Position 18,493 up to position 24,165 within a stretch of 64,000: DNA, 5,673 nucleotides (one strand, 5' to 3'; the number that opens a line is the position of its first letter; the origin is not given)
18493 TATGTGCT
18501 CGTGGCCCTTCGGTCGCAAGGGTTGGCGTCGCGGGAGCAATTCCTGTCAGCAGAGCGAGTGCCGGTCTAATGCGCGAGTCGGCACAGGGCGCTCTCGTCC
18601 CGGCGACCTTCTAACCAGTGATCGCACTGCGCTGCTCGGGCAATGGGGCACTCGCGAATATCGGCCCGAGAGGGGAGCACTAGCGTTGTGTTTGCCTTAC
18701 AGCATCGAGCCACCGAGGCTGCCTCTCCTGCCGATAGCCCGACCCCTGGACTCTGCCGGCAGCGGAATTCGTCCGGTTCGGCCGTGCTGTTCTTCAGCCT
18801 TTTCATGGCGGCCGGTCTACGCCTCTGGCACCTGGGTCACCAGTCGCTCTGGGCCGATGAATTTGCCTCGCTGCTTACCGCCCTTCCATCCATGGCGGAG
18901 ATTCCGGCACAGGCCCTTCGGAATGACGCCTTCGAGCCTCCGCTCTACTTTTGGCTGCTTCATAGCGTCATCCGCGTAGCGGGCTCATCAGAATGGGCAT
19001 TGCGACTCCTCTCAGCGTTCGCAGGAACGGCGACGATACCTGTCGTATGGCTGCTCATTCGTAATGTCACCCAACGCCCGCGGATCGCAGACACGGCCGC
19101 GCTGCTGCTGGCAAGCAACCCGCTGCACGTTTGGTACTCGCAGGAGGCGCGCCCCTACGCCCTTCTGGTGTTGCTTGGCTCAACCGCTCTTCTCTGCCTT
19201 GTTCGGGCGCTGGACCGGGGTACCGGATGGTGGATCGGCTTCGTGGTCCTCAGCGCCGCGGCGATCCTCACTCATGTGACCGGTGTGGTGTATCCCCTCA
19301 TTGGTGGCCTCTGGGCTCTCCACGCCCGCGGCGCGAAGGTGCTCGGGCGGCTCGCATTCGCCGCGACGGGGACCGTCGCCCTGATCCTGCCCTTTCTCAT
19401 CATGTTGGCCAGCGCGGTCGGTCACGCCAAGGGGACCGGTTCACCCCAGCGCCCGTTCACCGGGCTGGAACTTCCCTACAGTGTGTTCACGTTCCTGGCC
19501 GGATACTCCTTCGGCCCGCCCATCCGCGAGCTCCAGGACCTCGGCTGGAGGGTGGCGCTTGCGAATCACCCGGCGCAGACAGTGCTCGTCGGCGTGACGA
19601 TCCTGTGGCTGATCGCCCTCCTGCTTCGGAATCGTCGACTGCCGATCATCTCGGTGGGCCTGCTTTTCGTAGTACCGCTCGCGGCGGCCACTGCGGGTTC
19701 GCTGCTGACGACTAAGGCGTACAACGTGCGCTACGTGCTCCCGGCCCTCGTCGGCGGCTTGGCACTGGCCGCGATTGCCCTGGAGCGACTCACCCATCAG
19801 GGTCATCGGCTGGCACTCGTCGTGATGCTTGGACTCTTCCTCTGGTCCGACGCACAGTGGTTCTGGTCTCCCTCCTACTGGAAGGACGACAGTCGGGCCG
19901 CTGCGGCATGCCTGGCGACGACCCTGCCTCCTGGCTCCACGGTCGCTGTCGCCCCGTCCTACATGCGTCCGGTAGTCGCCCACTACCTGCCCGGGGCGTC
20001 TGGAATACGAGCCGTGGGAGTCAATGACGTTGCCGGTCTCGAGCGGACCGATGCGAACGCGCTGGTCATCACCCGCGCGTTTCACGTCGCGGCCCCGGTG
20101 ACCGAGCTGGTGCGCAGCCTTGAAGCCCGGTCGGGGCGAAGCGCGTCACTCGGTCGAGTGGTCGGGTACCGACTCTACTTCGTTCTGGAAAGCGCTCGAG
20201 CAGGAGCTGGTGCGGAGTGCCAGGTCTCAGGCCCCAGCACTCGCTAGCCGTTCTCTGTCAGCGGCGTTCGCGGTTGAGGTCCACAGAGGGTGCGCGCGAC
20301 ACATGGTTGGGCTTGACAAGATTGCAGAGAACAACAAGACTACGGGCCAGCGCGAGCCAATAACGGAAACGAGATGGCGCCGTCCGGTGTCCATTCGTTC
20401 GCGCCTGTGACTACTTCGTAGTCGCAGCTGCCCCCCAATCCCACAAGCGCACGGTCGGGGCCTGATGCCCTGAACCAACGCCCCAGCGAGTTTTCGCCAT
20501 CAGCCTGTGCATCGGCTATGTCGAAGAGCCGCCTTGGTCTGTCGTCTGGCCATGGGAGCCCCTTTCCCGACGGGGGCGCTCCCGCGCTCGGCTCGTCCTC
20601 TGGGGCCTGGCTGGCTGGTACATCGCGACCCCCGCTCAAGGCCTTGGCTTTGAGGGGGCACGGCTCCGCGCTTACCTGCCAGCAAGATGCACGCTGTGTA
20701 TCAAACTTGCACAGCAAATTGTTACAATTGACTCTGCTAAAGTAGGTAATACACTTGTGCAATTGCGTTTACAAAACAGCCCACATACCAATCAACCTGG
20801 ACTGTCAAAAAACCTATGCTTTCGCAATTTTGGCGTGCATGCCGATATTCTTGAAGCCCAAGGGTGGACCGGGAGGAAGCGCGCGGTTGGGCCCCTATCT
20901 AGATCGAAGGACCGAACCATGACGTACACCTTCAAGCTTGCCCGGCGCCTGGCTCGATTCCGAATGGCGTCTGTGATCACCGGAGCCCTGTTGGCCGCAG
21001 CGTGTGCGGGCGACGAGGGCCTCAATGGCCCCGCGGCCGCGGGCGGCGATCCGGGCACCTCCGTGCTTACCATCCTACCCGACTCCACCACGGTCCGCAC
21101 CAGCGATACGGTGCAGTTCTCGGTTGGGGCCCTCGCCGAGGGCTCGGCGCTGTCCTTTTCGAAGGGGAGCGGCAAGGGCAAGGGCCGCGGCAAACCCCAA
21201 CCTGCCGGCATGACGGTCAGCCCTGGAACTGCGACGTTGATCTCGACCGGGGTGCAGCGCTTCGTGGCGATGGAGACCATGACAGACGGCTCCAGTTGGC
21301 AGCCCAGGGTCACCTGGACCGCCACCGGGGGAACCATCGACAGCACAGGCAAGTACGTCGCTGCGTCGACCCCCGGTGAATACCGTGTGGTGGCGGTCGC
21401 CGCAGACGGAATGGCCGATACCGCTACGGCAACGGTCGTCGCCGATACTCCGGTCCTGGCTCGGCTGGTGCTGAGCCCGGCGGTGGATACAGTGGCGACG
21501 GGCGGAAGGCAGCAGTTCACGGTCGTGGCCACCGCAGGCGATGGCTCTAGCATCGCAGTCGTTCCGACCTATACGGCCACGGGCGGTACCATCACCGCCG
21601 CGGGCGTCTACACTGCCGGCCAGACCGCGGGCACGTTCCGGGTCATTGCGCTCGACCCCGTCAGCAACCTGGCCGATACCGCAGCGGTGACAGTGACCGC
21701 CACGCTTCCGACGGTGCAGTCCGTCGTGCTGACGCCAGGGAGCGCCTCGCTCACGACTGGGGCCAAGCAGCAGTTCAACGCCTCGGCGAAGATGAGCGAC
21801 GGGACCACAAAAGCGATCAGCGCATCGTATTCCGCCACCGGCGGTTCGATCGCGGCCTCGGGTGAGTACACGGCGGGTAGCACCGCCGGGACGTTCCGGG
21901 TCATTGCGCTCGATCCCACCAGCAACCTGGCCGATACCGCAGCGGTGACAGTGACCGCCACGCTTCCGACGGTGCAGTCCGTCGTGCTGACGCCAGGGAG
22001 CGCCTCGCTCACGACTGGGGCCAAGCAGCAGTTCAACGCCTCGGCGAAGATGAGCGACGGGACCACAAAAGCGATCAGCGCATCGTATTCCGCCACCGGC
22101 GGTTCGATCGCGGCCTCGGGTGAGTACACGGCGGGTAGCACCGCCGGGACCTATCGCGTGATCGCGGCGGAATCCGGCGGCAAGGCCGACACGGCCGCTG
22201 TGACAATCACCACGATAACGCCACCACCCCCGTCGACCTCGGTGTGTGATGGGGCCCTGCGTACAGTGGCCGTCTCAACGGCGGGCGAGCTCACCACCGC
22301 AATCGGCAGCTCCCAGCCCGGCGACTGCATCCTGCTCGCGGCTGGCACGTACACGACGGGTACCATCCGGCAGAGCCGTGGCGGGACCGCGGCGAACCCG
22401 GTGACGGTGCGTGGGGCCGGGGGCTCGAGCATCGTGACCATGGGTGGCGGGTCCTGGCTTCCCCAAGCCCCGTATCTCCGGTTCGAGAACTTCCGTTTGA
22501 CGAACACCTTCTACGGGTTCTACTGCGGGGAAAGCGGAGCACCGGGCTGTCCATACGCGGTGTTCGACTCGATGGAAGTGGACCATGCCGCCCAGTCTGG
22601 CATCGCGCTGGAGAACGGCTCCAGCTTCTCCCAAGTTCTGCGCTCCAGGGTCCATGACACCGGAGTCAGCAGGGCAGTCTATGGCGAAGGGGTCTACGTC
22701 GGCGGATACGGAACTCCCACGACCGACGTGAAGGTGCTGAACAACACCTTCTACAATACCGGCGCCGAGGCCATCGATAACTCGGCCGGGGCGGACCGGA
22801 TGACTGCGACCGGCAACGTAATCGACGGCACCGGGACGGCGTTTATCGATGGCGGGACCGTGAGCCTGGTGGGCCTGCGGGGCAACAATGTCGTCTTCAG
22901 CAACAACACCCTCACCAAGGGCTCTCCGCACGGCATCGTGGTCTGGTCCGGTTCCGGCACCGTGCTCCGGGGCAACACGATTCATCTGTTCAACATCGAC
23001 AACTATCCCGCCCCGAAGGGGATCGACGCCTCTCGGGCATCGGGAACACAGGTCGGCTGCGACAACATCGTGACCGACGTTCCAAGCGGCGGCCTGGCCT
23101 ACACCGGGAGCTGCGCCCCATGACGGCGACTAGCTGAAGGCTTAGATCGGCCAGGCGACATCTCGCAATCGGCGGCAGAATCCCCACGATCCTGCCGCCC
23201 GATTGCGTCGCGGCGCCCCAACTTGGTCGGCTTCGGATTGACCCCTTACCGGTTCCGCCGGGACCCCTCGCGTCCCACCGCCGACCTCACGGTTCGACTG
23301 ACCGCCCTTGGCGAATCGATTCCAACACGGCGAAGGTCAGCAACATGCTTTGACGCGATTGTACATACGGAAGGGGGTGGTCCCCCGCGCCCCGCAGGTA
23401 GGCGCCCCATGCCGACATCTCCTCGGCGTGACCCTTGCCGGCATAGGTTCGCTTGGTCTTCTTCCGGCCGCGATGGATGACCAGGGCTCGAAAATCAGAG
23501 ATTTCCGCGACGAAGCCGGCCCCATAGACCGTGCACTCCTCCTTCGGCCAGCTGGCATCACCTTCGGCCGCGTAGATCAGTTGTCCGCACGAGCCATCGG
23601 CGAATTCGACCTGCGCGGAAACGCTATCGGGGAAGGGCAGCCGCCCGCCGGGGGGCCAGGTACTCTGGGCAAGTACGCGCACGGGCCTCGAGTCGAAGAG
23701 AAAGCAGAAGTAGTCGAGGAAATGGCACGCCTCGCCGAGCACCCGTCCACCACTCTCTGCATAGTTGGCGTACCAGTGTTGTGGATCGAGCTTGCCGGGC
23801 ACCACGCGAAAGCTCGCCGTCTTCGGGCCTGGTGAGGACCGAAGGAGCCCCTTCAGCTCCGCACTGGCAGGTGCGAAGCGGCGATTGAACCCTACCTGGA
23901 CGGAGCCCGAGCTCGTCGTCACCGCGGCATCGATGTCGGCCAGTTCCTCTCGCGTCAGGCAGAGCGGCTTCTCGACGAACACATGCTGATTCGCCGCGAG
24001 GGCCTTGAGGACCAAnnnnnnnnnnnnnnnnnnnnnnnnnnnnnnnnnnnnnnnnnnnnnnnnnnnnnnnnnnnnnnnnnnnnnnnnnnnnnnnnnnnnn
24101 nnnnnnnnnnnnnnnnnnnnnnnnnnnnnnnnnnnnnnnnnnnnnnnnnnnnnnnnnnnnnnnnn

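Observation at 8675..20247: Nine-gene operon that looks like an undescribed Arn-like route for periplasmic glycosylation from a lipid-linked sugar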

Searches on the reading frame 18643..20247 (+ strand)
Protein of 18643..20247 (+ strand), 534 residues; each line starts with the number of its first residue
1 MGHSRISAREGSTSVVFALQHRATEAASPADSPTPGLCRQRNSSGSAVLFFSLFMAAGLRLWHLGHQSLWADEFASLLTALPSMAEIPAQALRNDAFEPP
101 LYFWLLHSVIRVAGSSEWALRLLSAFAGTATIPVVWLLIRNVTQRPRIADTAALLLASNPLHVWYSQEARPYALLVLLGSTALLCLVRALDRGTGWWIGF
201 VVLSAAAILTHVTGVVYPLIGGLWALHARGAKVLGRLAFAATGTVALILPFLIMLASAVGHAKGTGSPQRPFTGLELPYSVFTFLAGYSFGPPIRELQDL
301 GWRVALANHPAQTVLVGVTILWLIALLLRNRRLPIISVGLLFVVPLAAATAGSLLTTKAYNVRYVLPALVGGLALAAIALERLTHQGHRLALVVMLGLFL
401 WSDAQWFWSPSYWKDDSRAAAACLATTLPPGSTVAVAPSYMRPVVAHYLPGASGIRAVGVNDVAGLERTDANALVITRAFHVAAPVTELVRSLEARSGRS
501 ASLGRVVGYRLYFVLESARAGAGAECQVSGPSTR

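Call 4: search_protein_families(library=pfam, proteins=[window:18643-20247:+], max_evalue=0.01)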
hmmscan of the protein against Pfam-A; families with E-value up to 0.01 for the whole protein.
window:18643-20247:+ (534 aa): 2 families
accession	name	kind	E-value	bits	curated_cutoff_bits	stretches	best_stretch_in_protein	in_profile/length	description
PF13231.12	PMT_2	-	1.7e-17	64.5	26.1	1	98-249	2-153/160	Dolichyl-phosphate-mannose-protein mannosyltransferase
PF02366.24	PMT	-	2.6e-06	27.6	22.7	1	113-257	78-236/245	Dolichyl-phosphate-mannose-protein mannosyltransferase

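Call 5: search_protein_families(library=ncbifam, proteins=[window:18643-20247:+], max_evalue=0.001)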
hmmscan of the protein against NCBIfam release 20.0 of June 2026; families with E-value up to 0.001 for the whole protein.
window:18643-20247:+ (534 aa): 1 family
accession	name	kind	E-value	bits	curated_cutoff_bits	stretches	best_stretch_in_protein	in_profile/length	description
TIGR03663.1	TIGR03663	subfamily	4.4e-11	42.5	126.25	1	50-210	5-161/435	flippase activity-associated protein Agl23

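Call 55: find_homologous_proteins(query=window:18643-20247:+, max_evalue=0.00001)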
Query window:18643-20247:+ (534 aa): 323 proteins with E <= 0.00001 among 8000 candidates; the best 120 are listed.
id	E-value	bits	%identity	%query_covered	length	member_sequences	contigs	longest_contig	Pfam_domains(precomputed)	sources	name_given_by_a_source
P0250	1.1e-287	973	100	84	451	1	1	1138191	PF02366.25,PF13231.13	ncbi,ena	-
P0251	3.0e-284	962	87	96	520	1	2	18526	PF02366.25,PF13231.13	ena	-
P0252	1.4e-246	837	76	97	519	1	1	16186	PF02366.25,PF13231.13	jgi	jgi:mannosyltransferase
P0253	4.9e-214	730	72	88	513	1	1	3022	PF02366.25,PF13231.13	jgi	jgi:mannosyltransferase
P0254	4.8e-203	694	66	96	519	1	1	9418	PF02366.25,PF13231.13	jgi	jgi:4-amino-4-deoxy-L-arabinose transferase-like glycosyltransferase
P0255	8.9e-200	683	65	93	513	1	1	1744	PF02366.25,PF13231.13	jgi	-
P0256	1.3e-189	649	60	96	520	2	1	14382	PF02366.25,PF13231.13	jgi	jgi:mannosyltransferase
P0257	2.6e-185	635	60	96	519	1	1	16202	PF02366.25,PF13231.13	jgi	jgi:mannosyltransferase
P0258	3.5e-185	635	58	97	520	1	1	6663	PF02366.25,PF13231.13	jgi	jgi:mannosyltransferase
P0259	6.2e-183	627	61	95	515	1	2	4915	PF02366.25,PF13231.13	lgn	-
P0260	6.9e-181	621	60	90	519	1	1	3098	PF02366.25,PF13231.13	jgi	-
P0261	8.8e-180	617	61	90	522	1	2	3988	PF02366.25,PF13231.13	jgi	jgi:mannosyltransferase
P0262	4.0e-179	615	61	90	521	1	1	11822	PF02366.25,PF13231.13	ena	-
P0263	2.1e-178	612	57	97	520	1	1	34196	PF02366.25,PF13231.13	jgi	jgi:4-amino-4-deoxy-L-arabinose transferase-like glycosyltransferase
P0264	2.6e-175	602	60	90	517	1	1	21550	PF02366.25,PF13231.13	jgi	jgi:uncharacterized membrane protein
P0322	4.1e-108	380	43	99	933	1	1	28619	PF09594.17,PF02366.25,PF13231.13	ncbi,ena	-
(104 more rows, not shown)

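Call 60: find_encoding_contigs(protein=P0322, flank=10000, max_places=2)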
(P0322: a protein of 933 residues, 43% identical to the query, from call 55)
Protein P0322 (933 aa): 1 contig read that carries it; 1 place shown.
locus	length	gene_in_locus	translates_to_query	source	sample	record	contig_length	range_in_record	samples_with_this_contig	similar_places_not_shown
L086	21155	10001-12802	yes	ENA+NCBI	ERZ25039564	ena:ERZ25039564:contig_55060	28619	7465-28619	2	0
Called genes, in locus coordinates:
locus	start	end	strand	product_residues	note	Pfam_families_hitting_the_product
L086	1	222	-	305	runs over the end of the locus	PF00883:Peptidase_M17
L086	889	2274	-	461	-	PF02463:SMC_N (faint), PF13304:AAA_21 (faint), PF12848:ABC_tran_Xtn, PF00005:ABC_tran, PF16326:ABC_tran_CTD (weak)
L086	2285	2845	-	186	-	PF00005:ABC_tran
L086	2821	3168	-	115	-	PF03960:ArsC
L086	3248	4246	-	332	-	PF02350:Epimerase_2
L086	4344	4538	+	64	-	-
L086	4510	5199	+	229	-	PF00149:Metallophos (weak)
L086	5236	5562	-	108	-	-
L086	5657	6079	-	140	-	PF00149:Metallophos (weak)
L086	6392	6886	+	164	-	PF07992:Pyr_redox_2 (weak), PF01266:DAO (weak), PF13450:NAD_binding_8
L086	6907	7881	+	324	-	PF01593:Amino_oxidase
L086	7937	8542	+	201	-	-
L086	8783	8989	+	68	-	-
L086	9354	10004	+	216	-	PF01593:Amino_oxidase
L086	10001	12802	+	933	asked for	PF09594:GT87, PF02366:PMT, PF13231:PMT_2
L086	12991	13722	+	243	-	-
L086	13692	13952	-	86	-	-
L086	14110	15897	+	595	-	PF01522:Polysacc_deac_1, PF11959:DUF3473, PF00535:Glycos_transf_2, PF13641:Glyco_tranf_2_3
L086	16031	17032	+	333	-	PF01522:Polysacc_deac_1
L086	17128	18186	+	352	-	PF01073:3Beta_HSD, PF01370:Epimerase, PF04321:RmlD_sub_bind, PF16363:GDP_Man_Dehyd, PF07993:NAD_binding_4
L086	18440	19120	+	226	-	PF00724:Oxidored_FMN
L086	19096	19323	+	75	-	-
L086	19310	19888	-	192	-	PF03808:Glyco_tran_WecG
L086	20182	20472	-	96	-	-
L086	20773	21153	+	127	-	?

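Call 69: predict_structure(alignment_id=A3)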
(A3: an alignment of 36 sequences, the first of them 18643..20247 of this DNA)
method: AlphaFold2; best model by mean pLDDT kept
length: 534 residues; sequences in the alignment: 36
mean_pLDDT: 88.0   pTM: 0.87
mean pLDDT of the five models: 88.0, 85.9, 85.8, 85.6, 85.1
residues with pLDDT >= 90: 368; 70-90: 105; 50-70: 29; < 50: 32
segments of 3 or more residues with pLDDT < 50: 1-3, 10-22, 31-33, 531-534
pLDDT, mean of each block of 10 residues (from residue 1): 47 45 51 48 79 96 87 92 92 79 96 94 96 98 96 97 89 97 98 96 97 96 97 98 97 87 71 87 90 85 93 95 94 90 95 87 91 97 96 96 87 88 94 96 95 94 95 94 94 94 93 83 66 37
secondary structure, 60 per line:
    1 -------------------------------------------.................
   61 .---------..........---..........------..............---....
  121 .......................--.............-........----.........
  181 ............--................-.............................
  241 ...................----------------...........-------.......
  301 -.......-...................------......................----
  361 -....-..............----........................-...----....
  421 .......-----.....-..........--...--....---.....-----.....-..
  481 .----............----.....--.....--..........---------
elements in order: H44-61 H71-80 H84-93 H100-113 H117-143 H146-158 H160-167 H172-192 H195-210 H212-259 H276-286 H294-300 H302-308 H310-328 H335-356 H362-365 H367-380 H385-408 H417-427 E433-437 H439-448 E456-459 H463-467 E473-477 H486-497 E502-506 E509-513 H516-525

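Call 72: fold_search(model_id=the predicted structure, library=pdb)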
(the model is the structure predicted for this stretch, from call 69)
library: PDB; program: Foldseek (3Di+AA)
matches with E <= 10: 541; with E <= 0.001: 20
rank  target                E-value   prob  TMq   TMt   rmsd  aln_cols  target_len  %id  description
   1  5ezm                  3.2e-08  1.00  0.56  0.55   7.0       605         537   16  Crystal Structure of ArnT from Cupriavidus metallidurans in the apo state (released 2016-02-17)
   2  5f15                  3.2e-08  1.00  0.50  0.49   9.3       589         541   15  Crystal Structure of ArnT from Cupriavidus metallidurans bound to Undecaprenyl phosphate (released 2016-02-17)
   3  3wak                  4.0e-07  1.00  0.50  0.33  13.6       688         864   13  Crystal structure of the Archaeoglobus fulgidus oligosaccharyltransferase (O29867_ARCFU) in the apo form (released 2013-10-30)
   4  3waj                  4.3e-07  1.00  0.48  0.34  14.7       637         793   14  Crystal structure of the Archaeoglobus fulgidus oligosaccharyltransferase (O29867_ARCFU) complex with Zn and sulfate (released 2013-10-30)
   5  7e9s_A                1.2e-06  1.00  0.51  0.34  12.7       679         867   13  Archaeal oligosaccharyltransferase AglB from Archaeoglobus fulgidus in complex with an inhibitory peptide and a dolich (released 2021-09-08)
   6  6s7t_A                2.0e-06  1.00  0.48  0.38  15.2       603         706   12  Cryo-EM structure of human oligosaccharyltransferase complex OST-B (released 2019-12-18)
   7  9i5k_A                4.0e-06  1.00  0.48  0.52   8.2       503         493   15  Structure of the Chaetomium thermophilum Pmt4 homodimer (C2 symmetry) (released 2025-12-24)
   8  6gxc_A                2.4e-05  1.00  0.45  0.35   8.8       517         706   11  Bacterial oligosaccharyltransferase PglB in complex with an inhibitory peptide and a reactive lipid-linked oligosaccha (released 2018-11-14)
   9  6ezn_F                2.6e-05  1.00  0.44  0.38  13.5       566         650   13  Cryo-EM structure of the yeast oligosaccharyltransferase (OST) complex (released 2018-01-17)
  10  7zli_A                5.1e-05  1.00  0.44  0.38  11.4       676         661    9  Cryo-EM structure of C-mannosyltransferase CeDPY19, in complex with Dol25-P-Man and bound to CMT2-Fab and anti-Fab nan (released 2023-01-11)
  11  7zlh_A                5.8e-05  1.00  0.42  0.36  12.1       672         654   10  Cryo-EM structure of C-mannosyltransferase CeDPY19, in apo state, bound to CMT2-Fab and anti-Fab nanobody (released 2023-01-11)
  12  7zlg_A                1.2e-04  1.00  0.42  0.36  11.8       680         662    9  Cryo-EM structure of C-mannosyltransferase CeDPY19, in complex with acceptor peptide and bound to CMT2-Fab and anti-Fa (released 2023-01-11)
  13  9i5l_A                3.4e-04  1.00  0.32  0.25   6.7       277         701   17  Structure of the Chaetomium thermophilum Pmt4 homodimer (C1 symmetry) (released 2025-12-24)
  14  6x0o                  3.5e-04  1.00  0.38  0.21  12.3       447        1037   16  Single-Particle Cryo-EM Structure of Arabinosyltransferase EmbB from Mycobacterium smegmatis (released 2020-06-10)
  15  7bvc_A                3.7e-04  1.00  0.43  0.24   7.0       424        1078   17  Cryo-EM structure of Mycobacterium smegmatis arabinosyltransferase EmbA-EmbB-AcpM2 in complex with ethambutol (released 2020-04-29)
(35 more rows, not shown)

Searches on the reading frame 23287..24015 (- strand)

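Call 84: search_protein_families(library=pfam, proteins=[window:23287-24015:-], max_evalue=0.001)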
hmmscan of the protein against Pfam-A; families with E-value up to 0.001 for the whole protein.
window:23287-24015:- (242 aa): 3 families
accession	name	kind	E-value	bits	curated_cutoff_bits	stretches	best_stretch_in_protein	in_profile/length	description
PF22725.1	GFO_IDH_MocA_C3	-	8.3e-09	35.9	27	1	75-165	30-118/124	GFO/IDH/MocA C-terminal domain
PF02894.22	GFO_IDH_MocA_C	-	5.2e-07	30.1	22.9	1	80-167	31-124/218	Oxidoreductase family, C-terminal alpha/beta domain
PF01408.29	GFO_IDH_MocA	-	3.6e-05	24.9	24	1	1-43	78-120/120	Oxidoreductase family, NAD-binding Rossmann fold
